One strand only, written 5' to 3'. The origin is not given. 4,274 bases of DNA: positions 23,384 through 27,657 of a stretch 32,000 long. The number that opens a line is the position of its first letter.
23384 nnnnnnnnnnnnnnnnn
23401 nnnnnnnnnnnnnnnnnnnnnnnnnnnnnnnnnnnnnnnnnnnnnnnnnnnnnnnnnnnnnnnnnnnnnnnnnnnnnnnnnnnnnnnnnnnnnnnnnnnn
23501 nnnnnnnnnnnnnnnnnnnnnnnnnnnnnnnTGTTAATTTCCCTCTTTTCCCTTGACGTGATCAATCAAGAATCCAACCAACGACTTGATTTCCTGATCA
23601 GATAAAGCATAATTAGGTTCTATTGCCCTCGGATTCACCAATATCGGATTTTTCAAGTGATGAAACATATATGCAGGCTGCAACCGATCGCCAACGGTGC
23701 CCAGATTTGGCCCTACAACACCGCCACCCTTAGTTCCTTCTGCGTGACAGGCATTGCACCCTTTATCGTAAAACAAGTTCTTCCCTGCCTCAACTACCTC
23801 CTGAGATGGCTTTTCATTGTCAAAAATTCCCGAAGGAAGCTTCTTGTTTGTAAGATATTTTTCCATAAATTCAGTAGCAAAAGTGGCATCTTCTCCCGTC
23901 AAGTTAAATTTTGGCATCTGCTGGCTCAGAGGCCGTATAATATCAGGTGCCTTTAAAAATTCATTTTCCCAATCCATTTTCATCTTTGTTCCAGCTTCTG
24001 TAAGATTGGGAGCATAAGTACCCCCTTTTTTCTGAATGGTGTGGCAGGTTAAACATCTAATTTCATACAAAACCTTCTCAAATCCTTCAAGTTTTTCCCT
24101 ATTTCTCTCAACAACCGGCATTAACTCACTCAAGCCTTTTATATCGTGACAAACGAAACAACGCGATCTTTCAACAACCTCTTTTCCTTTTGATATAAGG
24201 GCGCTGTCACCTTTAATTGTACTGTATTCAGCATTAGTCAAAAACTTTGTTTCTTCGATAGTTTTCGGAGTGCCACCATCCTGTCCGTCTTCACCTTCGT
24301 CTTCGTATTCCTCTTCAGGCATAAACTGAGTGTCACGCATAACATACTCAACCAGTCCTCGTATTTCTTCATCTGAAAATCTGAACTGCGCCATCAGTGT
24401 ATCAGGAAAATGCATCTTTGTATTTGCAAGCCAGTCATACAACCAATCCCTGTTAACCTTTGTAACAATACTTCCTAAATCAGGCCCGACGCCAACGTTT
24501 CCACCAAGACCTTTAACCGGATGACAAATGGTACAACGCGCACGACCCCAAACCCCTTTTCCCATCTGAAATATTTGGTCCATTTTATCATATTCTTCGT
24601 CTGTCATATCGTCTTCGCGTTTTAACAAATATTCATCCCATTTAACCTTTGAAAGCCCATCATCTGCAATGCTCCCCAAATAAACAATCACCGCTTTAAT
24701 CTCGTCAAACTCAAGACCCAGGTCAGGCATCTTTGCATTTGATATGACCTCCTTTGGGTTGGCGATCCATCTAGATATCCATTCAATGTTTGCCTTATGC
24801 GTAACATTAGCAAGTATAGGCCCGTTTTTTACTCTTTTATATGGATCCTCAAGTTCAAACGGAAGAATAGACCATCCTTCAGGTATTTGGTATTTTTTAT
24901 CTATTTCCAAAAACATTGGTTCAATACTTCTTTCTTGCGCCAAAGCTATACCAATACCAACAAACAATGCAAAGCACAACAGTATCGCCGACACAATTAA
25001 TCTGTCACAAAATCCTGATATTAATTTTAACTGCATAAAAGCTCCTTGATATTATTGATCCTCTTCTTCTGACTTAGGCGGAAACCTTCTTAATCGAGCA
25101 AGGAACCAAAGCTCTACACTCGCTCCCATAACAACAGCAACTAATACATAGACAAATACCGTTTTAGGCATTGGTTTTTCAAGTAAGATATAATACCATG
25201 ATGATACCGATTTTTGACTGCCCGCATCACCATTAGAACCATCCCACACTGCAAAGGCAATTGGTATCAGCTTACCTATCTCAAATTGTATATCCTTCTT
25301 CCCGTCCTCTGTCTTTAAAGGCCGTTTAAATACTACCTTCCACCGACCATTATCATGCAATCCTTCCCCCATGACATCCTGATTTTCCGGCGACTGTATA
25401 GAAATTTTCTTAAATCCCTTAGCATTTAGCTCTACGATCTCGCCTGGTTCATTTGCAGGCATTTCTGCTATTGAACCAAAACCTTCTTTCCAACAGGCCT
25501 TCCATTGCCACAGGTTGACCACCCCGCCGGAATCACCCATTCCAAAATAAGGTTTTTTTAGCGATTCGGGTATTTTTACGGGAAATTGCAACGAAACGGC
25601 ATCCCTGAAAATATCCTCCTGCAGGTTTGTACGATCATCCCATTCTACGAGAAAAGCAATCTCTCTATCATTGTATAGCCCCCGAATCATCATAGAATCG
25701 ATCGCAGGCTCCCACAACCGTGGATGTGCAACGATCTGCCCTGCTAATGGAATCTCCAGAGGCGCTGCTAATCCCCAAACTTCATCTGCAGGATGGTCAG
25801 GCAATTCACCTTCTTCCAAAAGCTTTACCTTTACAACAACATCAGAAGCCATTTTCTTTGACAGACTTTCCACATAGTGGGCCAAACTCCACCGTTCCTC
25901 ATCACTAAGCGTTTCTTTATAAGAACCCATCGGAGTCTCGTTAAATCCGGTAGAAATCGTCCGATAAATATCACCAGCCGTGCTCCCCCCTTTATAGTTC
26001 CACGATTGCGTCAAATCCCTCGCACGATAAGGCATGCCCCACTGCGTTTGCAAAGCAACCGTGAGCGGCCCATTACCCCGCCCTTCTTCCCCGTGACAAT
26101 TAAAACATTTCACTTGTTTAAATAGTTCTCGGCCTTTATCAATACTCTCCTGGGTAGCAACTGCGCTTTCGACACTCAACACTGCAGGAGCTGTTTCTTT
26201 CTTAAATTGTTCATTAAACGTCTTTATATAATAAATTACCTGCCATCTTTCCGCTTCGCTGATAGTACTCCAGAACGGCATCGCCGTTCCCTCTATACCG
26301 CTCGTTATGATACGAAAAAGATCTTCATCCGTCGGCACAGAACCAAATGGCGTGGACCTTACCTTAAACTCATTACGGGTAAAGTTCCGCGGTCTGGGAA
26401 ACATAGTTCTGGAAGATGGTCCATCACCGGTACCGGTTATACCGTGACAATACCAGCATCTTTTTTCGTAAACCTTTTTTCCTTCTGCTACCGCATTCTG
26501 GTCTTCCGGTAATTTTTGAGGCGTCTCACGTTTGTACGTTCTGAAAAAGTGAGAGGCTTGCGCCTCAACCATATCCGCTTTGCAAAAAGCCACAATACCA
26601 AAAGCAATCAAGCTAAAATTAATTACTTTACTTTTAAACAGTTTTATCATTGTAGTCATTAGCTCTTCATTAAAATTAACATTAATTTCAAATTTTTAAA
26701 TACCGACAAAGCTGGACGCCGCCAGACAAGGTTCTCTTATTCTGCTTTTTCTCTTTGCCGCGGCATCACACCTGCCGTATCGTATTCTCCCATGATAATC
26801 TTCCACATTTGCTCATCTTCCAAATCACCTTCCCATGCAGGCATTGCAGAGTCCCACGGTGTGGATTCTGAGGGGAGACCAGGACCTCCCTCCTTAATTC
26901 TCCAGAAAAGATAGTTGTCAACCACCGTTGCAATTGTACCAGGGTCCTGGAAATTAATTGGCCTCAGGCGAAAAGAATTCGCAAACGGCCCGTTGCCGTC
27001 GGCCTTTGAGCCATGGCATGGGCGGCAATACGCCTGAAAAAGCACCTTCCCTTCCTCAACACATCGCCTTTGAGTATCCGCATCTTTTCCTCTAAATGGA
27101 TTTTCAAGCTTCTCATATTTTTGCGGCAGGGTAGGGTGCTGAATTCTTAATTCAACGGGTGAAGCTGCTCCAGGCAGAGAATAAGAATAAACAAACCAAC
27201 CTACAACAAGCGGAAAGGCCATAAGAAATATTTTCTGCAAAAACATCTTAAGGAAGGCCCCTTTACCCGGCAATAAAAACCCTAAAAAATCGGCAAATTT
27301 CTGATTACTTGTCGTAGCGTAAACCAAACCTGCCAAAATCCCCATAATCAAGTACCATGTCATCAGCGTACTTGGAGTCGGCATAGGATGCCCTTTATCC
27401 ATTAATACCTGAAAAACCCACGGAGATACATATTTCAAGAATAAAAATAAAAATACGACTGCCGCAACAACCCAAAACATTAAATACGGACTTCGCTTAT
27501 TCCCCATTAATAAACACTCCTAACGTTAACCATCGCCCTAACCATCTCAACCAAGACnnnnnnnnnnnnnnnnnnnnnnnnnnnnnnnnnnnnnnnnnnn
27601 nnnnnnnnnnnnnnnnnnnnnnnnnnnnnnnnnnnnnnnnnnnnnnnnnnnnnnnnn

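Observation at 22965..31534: Seven-gene membrane-anchored heme/copper module upstream of nxr: candidate uncharacterised NXR-to-quinone coupling complex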

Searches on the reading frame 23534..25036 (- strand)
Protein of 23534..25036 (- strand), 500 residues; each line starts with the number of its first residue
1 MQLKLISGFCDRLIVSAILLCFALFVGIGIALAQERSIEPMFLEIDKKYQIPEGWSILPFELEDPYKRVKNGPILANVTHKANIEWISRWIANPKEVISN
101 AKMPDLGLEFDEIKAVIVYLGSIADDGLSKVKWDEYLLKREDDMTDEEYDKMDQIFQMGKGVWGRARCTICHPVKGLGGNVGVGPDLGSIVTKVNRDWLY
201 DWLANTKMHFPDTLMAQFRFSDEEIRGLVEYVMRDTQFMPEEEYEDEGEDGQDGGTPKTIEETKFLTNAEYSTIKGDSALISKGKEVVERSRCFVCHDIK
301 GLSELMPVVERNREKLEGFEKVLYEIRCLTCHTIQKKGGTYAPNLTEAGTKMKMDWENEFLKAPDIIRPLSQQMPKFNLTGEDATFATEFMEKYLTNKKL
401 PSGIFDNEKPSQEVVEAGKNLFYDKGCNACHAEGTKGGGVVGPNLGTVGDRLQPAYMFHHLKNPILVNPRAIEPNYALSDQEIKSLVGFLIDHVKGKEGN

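Call 4: search_protein_families(library=pfam, proteins=[window:23534-25036:-], max_evalue=0.01)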
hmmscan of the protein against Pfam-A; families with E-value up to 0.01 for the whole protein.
window:23534-25036:- (500 aa): 5 families
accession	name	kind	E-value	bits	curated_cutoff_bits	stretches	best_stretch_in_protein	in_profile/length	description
PF00034.26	Cytochrom_C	-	7.7e-26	91.7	21.3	3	415-490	1-86/90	Cytochrome c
PF13442.11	Cytochrome_CBB3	-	4.5e-25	88.2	27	3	417-490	5-68/68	Cytochrome C oxidase, cbb3-type, subunit III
PF02433.20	FixO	-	7.8e-15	55.4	29.6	0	441-478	102-139/219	Cytochrome C oxidase, mono-heme subunit/FixO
PF14522.11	Cytochrome_C7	-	0.00051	20.2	24.8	0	285-333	36-67/67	Cytochrome c7 and related cytochrome c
PF14537.11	Cytochrom_c3_2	-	0.00075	20.4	25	0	285-337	21-69/79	Cytochrome c3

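Call 5: search_protein_families(library=ncbifam, proteins=[window:23534-25036:-], max_evalue=0.01)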
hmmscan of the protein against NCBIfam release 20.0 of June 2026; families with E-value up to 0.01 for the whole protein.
window:23534-25036:- (500 aa): 15 families
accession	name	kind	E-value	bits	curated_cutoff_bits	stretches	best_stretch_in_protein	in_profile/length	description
TIGR04485.1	thiosulf_SoxX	equivalog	4e-29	101.2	61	3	166-233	3-76/78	sulfur oxidation c-type cytochrome SoxX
TIGR02603.1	CxxCH_TIGR02603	domain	5.7e-20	71.7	68.15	3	321-354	7-41/134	putative heme-binding domain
NF011055.0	PRK14487.1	subfamily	1.3e-17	64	218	0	268-396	43-161/212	cbb3-type cytochrome c oxidase subunit II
NF040971.1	cytc_ExtS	equivalog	4.2e-17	62.3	100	1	409-494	72-151/262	selenite/tellurite reduction operon c-type cytochrome lipoprotein ExtS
NF045774.1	cytochro_C551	exception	3.4e-16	59.2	118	2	321-392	43-107/110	cytochrome c551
TIGR00781.1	ccoO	equivalog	6.6e-15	55.4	200.65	0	440-478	101-139/232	cytochrome-c oxidase, cbb3-type subunit II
NF045773.1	cytochro_C550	exception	1.2e-14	54.2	125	1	409-463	43-94/118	cytochrome c550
NF050122.1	bc1_QcrC_actin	exception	2.8e-11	43.2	200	1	407-450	33-74/253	cytochrome bc1 complex diheme cytochrome c subunit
NF011054.0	PRK14486.1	equivalog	3e-11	43.4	447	0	441-480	103-142/294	putative bifunctional cbb3-type cytochrome c oxidase subunit II/cytochrome c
TIGR00782.1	ccoP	equivalog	6.9e-09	35.4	179.95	1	321-445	111-233/285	cytochrome-c oxidase, cbb3-type subunit III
NF011053.0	PRK14485.1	subfamily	1.7e-07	29.8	1080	0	440-478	590-628/716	putative bifunctional cbb3-type cytochrome c oxidase subunit I/II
TIGR04494.1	c550_PedF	equivalog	4.2e-07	29.9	122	0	323-358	57-93/133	cytochrome c-550 PedF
NF052248.1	SorU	equivalog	1e-05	25.7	100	0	167-194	12-39/72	SorU family sulfite dehydrogenase c-type cytochrome subunit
TIGR03874.1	4cys_cytochr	equivalog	0.00044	20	161.75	0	324-354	40-70/143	c-type cytochrome, methanol metabolism-related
NF045713.1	CxxCH_16_HmcA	equivalog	0.0021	16.8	400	0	290-339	76-125/541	sulfate respiration complex hexadecaheme cytochrome HmcA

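Call 92: search_solved_structures(query=window:23534-25036:-, max_evalue=0.001)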
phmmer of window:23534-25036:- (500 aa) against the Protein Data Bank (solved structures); distinct sequences matched with E-value up to 0.001: 1.
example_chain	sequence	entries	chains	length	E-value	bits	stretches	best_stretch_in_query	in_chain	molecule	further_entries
2l4d_A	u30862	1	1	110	0.00036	22.5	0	159-211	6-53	SCO1/SenC family protein/cytochrome c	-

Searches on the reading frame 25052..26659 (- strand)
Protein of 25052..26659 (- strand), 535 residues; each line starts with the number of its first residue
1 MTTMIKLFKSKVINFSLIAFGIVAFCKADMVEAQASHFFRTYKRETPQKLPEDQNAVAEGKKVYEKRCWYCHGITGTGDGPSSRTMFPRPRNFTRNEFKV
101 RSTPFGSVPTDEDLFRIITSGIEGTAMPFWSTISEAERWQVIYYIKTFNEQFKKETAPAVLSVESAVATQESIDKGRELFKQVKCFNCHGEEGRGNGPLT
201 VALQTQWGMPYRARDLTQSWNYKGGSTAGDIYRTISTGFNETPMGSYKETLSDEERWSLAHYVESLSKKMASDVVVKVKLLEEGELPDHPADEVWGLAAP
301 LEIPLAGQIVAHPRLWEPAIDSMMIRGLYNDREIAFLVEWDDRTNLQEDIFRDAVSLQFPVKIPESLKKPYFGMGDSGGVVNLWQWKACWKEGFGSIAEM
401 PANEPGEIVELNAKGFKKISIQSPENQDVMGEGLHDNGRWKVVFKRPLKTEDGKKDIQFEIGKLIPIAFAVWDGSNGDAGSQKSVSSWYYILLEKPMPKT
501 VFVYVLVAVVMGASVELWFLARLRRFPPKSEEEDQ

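Call 4: search_protein_families(library=pfam, proteins=[window:25052-26659:-], max_evalue=0.01)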
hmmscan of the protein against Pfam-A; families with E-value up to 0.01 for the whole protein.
window:25052-26659:- (535 aa): 4 families
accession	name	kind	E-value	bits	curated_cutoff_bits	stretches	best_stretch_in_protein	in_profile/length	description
PF09459.16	EB_dh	-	2.7e-29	103.3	33.3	1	293-484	2-236/236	Ethylbenzene dehydrogenase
PF13442.11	Cytochrome_CBB3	-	3e-23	82.4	27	2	56-145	2-68/68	Cytochrome C oxidase, cbb3-type, subunit III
PF00034.26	Cytochrom_C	-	6.3e-22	79.1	21.3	2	174-267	2-90/90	Cytochrome c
PF14495.11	Cytochrom_C550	-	0.0012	19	27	0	157-190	10-42/136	Cytochrome c-550 domain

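Call 5: search_protein_families(library=ncbifam, proteins=[window:25052-26659:-], max_evalue=0.01)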
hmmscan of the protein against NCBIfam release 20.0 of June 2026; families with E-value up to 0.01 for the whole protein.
window:25052-26659:- (535 aa): 16 families
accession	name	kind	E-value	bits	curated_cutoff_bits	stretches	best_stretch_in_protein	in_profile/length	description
TIGR03477.1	DMSO_red_II_gam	subfamily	1.3e-34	119.3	169.85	1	277-491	2-204/206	DMSO reductase family type II enzyme, heme b subunit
NF011054.0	PRK14486.1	equivalog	2.6e-20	73.1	447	2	42-148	200-290/294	putative bifunctional cbb3-type cytochrome c oxidase subunit II/cytochrome c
NF033864.1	cytochrome579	equivalog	3.4e-16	59.5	280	2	50-101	42-96/179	cytochrome 579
TIGR00782.1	ccoP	equivalog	7.6e-15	55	179.95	2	152-269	181-284/285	cytochrome-c oxidase, cbb3-type subunit III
NF042980.1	EthbenzDh_ebdC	equivalog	2.3e-13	50.1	400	1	319-487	54-205/214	ethylbenzene dehydrogenase subunit gamma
NF050122.1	bc1_QcrC_actin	exception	3.6e-11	42.9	200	1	46-82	32-68/253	cytochrome bc1 complex diheme cytochrome c subunit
TIGR03872.1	cytochrome_MoxG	equivalog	1.7e-06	28.2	147.8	0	41-79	28-66/133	cytochrome c(L), periplasmic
NF045773.1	cytochro_C550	exception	1e-05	25.4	125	0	12-78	6-70/118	cytochrome c550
NF040606.1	CytoC_perox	subfamily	2.2e-05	23.8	150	0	52-112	293-339/524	di-heme-cytochrome C peroxidase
TIGR04494.1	c550_PedF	equivalog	4.9e-05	23.2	122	0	40-80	35-74/133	cytochrome c-550 PedF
NF045774.1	cytochro_C551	exception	0.00012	22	118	0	50-75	32-57/110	cytochrome c551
TIGR03154.1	sulfolob_CbsA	equivalog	0.00033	19.6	468.4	1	435-492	351-410/465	cytochrome b558/566 subunit A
TIGR03045.1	PS_II_C550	equivalog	0.00041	20.1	177.75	0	155-190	31-67/159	photosystem II cytochrome c-550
NF045930.1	Cytc6PetJCyano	equivalog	0.00045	20.1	135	0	164-265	21-104/110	cytochrome c6 PetJ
TIGR02603.1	CxxCH_TIGR02603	domain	0.00075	19.5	68.15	0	57-78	3-24/134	putative heme-binding domain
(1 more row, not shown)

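Call 49: search_solved_structures(query=window:25052-26659:-, max_evalue=0.01, show_alignments=2)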
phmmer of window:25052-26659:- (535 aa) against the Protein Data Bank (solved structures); distinct sequences matched with E-value up to 0.01: 9.
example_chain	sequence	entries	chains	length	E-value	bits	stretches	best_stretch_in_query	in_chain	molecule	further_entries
6h5l_B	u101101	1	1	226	3.5e-53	184.4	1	56-267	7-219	Conserved hypothetical cytochrome protein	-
7b04_C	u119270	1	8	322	8.4e-21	77.5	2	407-495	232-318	Nitrite oxidoreductase subunit C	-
2ivf_C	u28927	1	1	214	5.9e-11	45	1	322-488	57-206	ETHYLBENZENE DEHYDROGENASE GAMMA-SUBUNIT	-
6btm_E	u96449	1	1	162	5.5e-07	31.9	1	163-268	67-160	Alternative Complex III subunit E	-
3mk7_C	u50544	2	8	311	0.00029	22.9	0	171-269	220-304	Cytochrome c oxidase, cbb3-type, subunit P | Cbb3-type cytochrome c oxidase subunit CcoP1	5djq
7o38_A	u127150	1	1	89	0.002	20.2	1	173-270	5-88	Cytochrome c-552 Ks_3357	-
9vr0_A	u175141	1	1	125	0.0036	19.3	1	45-91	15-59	Cytochrome c552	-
6f0k_E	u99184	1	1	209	0.0048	18.9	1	168-270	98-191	Quinol:cytochrome c oxidoreductase monoheme cytochrome subunit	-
7o9u_A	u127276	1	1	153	0.0056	18.7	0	45-91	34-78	Cytochrome c552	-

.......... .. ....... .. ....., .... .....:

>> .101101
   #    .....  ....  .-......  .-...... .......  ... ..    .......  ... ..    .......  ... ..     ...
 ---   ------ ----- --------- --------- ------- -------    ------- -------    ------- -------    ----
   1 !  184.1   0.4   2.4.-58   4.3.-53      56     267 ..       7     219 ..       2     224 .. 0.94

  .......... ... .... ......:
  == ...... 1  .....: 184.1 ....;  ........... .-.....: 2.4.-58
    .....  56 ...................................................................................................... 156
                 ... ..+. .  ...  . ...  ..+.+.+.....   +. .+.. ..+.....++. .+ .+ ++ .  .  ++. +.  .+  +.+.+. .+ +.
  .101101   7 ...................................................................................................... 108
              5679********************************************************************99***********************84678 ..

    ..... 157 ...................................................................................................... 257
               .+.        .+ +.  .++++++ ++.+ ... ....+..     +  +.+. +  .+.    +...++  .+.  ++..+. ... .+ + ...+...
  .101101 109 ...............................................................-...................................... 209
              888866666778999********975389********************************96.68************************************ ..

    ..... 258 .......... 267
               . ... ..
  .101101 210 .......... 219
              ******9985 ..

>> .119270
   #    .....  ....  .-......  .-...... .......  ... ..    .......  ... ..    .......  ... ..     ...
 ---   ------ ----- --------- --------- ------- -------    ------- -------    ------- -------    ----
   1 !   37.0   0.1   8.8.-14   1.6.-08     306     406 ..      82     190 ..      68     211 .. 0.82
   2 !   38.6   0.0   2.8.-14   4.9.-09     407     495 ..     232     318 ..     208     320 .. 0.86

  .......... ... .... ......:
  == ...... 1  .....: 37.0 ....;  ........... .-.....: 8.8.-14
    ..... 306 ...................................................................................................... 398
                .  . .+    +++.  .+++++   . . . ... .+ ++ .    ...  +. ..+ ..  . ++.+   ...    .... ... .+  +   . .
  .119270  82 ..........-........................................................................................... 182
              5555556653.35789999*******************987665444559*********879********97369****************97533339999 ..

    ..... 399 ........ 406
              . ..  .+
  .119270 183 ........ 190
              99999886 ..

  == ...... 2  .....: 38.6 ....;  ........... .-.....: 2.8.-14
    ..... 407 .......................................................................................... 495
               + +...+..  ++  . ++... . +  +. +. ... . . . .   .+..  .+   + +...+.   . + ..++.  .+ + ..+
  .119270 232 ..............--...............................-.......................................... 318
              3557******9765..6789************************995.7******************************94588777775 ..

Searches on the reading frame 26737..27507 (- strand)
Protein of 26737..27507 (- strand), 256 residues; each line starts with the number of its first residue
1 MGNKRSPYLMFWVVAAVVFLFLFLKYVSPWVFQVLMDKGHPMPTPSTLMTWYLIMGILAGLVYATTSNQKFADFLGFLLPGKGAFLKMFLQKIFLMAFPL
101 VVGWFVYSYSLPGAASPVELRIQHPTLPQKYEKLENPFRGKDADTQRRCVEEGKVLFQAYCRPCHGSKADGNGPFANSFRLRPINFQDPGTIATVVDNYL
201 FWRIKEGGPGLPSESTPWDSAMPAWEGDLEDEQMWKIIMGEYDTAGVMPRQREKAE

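Call 4: search_protein_families(library=pfam, proteins=[window:26737-27507:-], max_evalue=0.01)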
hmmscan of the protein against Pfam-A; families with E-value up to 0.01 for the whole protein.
window:26737-27507:- (256 aa): 2 families
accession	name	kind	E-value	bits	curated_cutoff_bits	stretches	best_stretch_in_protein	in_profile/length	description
PF13442.11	Cytochrome_CBB3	-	2.5e-09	37.8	27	1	151-238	4-65/68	Cytochrome C oxidase, cbb3-type, subunit III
PF00034.26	Cytochrom_C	-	0.00065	21.4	21.3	1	150-238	1-83/90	Cytochrome c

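Call 5: search_protein_families(library=ncbifam, proteins=[window:26737-27507:-], max_evalue=0.01)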
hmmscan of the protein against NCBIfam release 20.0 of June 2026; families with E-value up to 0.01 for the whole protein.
window:26737-27507:- (256 aa): 6 families
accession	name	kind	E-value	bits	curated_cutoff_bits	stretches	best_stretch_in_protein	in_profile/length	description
NF011054.0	PRK14486.1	equivalog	1.4e-07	31.3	447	1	145-238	210-284/294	putative bifunctional cbb3-type cytochrome c oxidase subunit II/cytochrome c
TIGR00782.1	ccoP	equivalog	1.9e-06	27.4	179.95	1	141-237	98-185/285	cytochrome-c oxidase, cbb3-type subunit III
NF033864.1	cytochrome579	equivalog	0.00034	20.4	280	1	150-241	49-136/179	cytochrome 579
NF050122.1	bc1_QcrC_actin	exception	0.00036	19.9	200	1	139-172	30-63/253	cytochrome bc1 complex diheme cytochrome c subunit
TIGR04494.1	c550_PedF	equivalog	0.0013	18.6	122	1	133-237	38-123/133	cytochrome c-550 PedF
TIGR03872.1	cytochrome_MoxG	equivalog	0.0035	17.5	147.8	1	145-195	39-91/133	cytochrome c(L), periplasmic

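Call 93: search_solved_structures(query=window:26737-27507:-, max_evalue=0.01)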
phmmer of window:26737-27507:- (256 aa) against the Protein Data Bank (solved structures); distinct sequences matched with E-value up to 0.01: 2.
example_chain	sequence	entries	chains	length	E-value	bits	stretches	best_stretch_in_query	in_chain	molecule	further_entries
6h5l_B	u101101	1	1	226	1e-07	34.8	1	147-187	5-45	Conserved hypothetical cytochrome protein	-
2c8s_A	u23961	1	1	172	0.0078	18.8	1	146-196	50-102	CYTOCHROME C-L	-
